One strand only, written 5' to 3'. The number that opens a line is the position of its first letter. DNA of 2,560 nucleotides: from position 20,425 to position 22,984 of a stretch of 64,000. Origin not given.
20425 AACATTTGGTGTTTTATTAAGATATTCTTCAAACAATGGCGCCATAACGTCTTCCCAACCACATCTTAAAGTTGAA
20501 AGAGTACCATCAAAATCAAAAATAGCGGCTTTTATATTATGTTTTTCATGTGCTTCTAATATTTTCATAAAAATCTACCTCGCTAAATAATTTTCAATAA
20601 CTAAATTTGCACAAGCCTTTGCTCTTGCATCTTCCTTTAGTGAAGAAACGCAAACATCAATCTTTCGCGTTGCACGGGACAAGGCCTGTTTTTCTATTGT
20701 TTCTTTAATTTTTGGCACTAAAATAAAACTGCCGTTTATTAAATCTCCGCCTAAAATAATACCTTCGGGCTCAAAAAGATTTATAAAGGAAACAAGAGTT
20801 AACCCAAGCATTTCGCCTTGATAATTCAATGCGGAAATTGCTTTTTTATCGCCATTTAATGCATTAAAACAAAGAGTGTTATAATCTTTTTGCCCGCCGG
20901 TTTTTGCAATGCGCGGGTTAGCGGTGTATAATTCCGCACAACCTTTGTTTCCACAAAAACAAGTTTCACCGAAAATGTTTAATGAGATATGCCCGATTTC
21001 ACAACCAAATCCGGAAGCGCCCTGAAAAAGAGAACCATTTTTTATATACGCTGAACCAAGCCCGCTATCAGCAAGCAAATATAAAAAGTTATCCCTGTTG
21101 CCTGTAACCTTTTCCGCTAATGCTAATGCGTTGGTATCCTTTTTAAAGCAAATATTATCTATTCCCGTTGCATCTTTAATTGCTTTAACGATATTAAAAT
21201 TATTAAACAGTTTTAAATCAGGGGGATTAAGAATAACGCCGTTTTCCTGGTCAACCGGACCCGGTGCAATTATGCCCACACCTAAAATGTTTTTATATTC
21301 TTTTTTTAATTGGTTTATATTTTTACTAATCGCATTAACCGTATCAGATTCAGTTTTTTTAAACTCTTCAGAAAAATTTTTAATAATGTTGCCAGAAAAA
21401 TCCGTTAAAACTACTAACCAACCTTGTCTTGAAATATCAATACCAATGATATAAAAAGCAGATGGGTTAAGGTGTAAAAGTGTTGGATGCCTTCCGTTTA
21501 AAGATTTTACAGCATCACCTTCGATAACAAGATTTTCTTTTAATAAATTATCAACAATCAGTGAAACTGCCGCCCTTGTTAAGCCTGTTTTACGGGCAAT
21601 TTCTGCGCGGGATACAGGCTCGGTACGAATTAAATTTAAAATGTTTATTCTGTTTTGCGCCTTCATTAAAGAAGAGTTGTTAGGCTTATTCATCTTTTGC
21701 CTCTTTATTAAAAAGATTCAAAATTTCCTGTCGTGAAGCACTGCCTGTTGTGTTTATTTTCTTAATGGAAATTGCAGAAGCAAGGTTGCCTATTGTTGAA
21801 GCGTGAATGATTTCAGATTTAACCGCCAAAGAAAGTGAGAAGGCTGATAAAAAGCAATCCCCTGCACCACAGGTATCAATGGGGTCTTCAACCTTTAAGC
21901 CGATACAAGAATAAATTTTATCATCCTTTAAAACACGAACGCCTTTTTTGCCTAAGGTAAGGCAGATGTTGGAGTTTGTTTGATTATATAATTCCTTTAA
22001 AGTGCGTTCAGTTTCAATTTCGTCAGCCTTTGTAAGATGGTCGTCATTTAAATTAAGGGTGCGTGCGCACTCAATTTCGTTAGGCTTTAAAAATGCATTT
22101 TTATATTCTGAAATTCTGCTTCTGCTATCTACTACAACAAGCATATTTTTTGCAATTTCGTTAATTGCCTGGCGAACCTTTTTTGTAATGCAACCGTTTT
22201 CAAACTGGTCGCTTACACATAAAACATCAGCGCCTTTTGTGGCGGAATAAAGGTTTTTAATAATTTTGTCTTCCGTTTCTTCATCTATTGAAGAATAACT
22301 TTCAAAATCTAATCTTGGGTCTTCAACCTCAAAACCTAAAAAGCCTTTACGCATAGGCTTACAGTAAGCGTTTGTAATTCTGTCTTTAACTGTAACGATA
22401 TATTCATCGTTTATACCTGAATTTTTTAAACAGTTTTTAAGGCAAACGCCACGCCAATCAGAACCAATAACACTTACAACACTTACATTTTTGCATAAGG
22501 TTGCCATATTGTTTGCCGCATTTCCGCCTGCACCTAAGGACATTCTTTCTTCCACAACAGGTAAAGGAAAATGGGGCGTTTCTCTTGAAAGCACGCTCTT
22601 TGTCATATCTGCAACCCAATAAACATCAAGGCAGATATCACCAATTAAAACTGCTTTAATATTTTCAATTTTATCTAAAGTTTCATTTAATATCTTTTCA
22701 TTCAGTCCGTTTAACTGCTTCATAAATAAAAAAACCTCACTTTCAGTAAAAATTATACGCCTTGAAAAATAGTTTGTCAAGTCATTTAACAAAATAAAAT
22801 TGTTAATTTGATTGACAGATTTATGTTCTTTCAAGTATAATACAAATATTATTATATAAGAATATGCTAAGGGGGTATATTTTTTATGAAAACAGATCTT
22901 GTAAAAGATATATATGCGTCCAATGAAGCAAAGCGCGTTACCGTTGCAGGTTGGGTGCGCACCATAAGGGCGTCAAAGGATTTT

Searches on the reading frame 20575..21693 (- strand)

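Call 54: search_protein_families(library=pfam, proteins=[window:20575-21693:-], max_evalue=0.00001)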
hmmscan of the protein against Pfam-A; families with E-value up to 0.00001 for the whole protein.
window:20575-21693:- (372 aa): 2 families
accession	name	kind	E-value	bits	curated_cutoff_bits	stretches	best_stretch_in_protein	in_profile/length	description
PF00480.26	ROK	-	3.3e-48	165.1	22.9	1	83-365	2-291/294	ROK family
PF12802.13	MarR_2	-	4.7e-06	27.1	27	0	17-57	9-51/61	MarR family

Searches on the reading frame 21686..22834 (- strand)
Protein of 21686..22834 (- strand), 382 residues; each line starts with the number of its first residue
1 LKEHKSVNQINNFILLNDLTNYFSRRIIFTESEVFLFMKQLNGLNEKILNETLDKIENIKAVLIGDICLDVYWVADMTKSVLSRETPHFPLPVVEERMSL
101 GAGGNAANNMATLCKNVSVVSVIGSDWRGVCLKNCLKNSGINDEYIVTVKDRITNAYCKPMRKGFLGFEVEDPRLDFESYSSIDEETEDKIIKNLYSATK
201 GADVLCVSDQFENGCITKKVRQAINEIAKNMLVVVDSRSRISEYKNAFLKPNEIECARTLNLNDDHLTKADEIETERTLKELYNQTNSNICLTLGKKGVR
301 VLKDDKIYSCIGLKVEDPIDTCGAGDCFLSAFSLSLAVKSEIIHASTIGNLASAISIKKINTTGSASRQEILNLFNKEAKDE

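Call 54: search_protein_families(library=pfam, proteins=[window:21686-22834:-], max_evalue=0.00001)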
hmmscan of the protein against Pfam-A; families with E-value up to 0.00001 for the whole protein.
window:21686-22834:- (382 aa): 1 family
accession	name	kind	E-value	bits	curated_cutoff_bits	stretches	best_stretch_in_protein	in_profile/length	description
PF00294.29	PfkB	-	8.6e-23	81.6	25.8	1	99-365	32-298/302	pfkB family carbohydrate kinase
